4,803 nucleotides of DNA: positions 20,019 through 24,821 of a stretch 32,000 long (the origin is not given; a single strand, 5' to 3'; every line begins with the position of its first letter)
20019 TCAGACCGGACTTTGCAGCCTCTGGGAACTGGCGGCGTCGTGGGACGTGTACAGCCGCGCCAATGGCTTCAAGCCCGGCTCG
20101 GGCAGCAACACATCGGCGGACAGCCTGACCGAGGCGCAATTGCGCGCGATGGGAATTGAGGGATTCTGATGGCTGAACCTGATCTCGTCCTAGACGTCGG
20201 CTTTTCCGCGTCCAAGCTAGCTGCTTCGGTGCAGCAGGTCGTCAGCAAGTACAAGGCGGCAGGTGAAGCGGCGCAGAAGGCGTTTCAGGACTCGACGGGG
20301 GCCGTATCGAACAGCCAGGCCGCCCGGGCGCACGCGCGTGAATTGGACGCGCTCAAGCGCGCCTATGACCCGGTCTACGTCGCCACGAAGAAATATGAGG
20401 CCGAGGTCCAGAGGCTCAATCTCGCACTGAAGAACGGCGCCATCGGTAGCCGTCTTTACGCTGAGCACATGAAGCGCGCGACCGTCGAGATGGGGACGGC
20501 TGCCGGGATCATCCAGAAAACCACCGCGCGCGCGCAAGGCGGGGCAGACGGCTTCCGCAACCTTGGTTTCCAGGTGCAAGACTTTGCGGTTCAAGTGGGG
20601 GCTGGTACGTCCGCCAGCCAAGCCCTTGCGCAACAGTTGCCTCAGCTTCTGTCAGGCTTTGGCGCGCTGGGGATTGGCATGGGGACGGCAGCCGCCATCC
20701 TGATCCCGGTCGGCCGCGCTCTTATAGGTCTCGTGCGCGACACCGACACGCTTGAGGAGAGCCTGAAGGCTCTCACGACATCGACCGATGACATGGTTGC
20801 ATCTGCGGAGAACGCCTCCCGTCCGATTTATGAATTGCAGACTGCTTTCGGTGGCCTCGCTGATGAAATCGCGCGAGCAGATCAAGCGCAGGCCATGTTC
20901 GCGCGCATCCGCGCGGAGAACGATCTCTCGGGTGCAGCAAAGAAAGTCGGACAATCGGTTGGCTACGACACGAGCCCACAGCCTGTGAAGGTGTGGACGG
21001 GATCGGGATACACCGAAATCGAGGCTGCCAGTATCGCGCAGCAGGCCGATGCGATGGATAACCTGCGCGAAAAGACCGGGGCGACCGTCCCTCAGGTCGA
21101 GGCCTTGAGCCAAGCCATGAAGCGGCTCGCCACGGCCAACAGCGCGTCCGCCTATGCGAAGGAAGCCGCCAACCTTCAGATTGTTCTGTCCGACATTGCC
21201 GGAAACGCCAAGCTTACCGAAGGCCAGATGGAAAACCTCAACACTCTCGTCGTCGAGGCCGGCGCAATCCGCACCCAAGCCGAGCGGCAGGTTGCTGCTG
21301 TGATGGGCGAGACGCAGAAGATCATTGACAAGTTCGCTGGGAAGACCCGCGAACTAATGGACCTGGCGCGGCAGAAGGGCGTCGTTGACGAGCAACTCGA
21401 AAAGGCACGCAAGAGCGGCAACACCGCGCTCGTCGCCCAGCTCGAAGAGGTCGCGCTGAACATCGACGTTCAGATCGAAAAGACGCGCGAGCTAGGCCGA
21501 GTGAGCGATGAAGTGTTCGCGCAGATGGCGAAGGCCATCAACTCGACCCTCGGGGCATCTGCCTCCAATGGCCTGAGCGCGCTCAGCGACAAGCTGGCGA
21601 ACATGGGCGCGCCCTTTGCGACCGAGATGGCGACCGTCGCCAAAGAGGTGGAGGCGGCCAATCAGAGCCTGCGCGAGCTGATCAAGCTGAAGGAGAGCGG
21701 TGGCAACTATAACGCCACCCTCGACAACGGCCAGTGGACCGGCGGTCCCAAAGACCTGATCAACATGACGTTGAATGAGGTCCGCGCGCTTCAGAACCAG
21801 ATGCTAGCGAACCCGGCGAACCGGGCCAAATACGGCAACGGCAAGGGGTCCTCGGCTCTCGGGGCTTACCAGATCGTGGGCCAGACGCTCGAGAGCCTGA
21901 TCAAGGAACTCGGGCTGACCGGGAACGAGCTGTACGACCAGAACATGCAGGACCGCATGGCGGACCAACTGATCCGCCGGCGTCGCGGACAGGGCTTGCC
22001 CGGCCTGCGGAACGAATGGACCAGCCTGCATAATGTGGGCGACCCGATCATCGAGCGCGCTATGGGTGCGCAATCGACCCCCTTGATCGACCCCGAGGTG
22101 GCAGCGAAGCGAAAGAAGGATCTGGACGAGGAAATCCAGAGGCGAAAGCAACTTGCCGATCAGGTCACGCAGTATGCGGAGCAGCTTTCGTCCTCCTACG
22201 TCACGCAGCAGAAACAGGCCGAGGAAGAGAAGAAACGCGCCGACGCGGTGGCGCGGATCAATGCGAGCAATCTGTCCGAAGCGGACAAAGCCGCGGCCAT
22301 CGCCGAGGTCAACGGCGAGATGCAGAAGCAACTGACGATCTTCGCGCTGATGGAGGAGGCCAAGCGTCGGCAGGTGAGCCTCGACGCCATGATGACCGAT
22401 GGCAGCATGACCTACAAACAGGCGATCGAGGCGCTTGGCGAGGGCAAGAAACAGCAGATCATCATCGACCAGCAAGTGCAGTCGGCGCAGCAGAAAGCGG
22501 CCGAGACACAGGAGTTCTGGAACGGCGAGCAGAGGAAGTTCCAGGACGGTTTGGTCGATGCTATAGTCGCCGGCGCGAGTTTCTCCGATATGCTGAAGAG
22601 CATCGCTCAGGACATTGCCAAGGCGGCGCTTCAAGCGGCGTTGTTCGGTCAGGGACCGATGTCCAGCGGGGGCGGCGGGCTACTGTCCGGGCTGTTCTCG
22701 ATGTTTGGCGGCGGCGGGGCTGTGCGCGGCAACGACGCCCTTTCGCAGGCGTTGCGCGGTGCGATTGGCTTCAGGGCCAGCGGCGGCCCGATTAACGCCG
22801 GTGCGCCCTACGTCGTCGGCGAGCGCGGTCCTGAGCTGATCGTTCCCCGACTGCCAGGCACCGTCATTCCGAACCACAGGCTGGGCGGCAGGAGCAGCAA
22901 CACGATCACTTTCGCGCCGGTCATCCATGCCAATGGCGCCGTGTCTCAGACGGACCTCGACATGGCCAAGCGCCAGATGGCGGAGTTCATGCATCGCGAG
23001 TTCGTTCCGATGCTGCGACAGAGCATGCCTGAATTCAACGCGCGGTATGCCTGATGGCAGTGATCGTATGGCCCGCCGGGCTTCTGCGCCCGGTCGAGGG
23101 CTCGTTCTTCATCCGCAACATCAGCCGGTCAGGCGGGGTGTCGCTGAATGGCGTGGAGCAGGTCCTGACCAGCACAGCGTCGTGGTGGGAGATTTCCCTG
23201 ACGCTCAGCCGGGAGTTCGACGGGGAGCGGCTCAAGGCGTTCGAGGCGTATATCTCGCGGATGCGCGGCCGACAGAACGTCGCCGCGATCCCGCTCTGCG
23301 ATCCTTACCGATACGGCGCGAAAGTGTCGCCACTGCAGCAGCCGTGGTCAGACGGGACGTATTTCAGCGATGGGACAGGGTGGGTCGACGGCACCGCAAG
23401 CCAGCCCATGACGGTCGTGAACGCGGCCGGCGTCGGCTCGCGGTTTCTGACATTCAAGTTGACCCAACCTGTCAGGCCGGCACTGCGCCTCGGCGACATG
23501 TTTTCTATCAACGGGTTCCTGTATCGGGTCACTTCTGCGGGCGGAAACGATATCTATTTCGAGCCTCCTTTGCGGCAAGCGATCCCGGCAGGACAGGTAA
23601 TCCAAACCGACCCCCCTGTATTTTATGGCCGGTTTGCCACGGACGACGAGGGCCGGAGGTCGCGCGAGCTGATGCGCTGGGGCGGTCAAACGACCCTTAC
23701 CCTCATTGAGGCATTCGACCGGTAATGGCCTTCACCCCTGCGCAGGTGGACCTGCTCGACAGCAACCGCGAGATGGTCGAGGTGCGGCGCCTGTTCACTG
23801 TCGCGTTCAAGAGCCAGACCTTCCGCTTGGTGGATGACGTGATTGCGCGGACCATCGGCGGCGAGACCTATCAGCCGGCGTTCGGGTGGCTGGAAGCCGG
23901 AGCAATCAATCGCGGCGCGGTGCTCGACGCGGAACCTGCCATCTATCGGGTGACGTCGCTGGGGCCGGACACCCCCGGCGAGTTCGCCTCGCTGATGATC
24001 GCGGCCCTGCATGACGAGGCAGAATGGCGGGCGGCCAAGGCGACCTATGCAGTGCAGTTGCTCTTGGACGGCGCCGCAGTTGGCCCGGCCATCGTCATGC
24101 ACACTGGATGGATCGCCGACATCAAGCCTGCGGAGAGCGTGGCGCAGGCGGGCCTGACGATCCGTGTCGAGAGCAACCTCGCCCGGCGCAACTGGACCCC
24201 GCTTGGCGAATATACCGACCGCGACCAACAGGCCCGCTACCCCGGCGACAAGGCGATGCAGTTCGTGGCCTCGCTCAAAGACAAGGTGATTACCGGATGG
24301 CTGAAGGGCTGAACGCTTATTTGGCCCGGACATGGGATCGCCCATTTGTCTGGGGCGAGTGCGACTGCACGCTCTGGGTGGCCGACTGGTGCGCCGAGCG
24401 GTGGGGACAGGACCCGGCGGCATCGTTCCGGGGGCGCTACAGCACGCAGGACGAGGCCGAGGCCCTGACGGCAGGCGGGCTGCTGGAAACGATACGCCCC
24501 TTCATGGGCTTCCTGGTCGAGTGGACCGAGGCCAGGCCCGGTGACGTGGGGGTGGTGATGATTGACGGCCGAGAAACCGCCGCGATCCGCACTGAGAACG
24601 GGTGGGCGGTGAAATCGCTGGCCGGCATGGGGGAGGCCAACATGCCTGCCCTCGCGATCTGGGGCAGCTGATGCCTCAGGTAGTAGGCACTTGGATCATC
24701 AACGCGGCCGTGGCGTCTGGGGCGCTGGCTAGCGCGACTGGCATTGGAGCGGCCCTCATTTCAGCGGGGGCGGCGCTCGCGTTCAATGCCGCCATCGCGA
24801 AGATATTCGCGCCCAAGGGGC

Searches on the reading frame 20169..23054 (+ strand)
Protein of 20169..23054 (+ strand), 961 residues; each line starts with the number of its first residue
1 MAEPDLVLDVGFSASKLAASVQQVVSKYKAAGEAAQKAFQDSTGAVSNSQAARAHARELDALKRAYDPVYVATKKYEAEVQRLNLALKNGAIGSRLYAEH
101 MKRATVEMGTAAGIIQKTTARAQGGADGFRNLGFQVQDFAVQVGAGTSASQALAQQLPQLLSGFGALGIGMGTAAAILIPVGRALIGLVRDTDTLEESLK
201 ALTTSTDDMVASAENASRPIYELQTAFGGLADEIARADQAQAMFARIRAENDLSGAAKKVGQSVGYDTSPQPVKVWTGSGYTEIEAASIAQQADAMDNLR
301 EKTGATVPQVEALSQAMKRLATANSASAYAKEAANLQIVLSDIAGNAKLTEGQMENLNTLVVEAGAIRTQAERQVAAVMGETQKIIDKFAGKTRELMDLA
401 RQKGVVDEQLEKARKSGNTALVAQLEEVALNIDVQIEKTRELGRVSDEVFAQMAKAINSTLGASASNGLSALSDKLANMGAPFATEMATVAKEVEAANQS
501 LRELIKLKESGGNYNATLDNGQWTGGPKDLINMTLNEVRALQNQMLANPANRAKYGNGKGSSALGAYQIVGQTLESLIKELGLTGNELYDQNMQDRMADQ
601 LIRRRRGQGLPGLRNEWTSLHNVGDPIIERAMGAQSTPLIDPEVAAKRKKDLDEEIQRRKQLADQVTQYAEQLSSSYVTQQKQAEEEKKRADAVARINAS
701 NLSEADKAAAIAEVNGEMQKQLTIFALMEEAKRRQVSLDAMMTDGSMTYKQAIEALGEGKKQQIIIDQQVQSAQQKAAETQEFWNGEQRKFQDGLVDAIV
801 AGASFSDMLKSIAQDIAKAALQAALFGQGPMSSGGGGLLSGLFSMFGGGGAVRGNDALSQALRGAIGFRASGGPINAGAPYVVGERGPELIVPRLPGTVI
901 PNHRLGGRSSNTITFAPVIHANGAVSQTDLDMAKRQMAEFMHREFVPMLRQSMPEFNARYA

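Call 7: search_protein_families(library=phrogs, proteins=[window:20169-23054:+], max_evalue=0.001)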
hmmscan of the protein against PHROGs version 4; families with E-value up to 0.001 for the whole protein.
window:20169-23054:+ (961 aa): 8 families
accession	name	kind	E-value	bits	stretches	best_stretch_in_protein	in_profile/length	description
phrog_8892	-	tail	2.2e-16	60.7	1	289-926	177-706/752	tail length tape measure protein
phrog_10574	-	tail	2.8e-14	53.8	1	587-924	349-602/640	tail length tape measure protein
phrog_1538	-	tail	2.3e-10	40.8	0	6-415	8-388/811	tail length tape measure protein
phrog_30701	-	unknown function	4.2e-08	34.2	1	789-929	45-169/188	-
phrog_25241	-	tail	1.4e-06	28.2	1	680-854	516-686/810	tail length tape measure protein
phrog_430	-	tail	1.4e-06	28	1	445-623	477-634/868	baseplate hub subunit and tail lysozyme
phrog_19914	-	tail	9.6e-06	25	2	20-178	35-210/946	tail length tape measure protein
phrog_5062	-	tail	4.9e-05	23.4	1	865-906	650-691/753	tail length tape measure protein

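Call 8: search_protein_families(library=pfam, proteins=[window:20169-23054:+], max_evalue=0.01)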
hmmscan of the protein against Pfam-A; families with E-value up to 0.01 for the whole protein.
window:20169-23054:+ (961 aa): 1 family
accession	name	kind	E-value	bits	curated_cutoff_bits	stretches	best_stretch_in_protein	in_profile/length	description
PF09718.15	Tape_meas_lam_C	-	0.0005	20.5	23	1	768-827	13-73/76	Lambda phage tail tape-measure protein (Tape_meas_lam_C)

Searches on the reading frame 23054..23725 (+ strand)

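Call 7: search_protein_families(library=phrogs, proteins=[window:23054-23725:+], max_evalue=0.001)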
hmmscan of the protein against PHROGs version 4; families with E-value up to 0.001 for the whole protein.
window:23054-23725:+ (223 aa): 3 families
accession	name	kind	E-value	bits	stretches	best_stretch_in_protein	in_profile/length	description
phrog_1302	-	tail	2.4e-23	83.7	1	3-221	2-200/201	distal tail protein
phrog_12948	-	tail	3.6e-20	73.2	1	1-221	2-234/234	tail protein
phrog_2048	-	tail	3.5e-06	27.3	1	3-160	4-163/390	tail protein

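Call 8: search_protein_families(library=pfam, proteins=[window:23054-23725:+], max_evalue=0.01)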
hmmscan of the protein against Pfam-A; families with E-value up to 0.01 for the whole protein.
window:23054-23725:+ (223 aa): 0 families

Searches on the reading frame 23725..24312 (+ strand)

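Call 7: search_protein_families(library=phrogs, proteins=[window:23725-24312:+], max_evalue=0.001)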
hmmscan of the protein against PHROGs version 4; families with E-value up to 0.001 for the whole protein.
window:23725-24312:+ (195 aa): 1 family
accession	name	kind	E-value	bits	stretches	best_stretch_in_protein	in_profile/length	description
phrog_2048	-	tail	2.1e-19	70.8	1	1-189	176-356/390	tail protein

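Call 8: search_protein_families(library=pfam, proteins=[window:23725-24312:+], max_evalue=0.01)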
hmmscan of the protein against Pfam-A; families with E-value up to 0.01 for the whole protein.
window:23725-24312:+ (195 aa): 0 families

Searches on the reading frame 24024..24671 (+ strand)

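Call 101: search_protein_families(library=pfam, proteins=[window:24024-24671:+], max_evalue=0.001)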
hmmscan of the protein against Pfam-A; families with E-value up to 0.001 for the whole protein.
window:24024-24671:+ (215 aa): 1 family
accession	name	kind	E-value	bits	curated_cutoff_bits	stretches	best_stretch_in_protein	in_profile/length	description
PF22262.2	DUF6950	-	2.3e-20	73.5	27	1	94-207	8-125/134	Domain of unknown function (DUF6950)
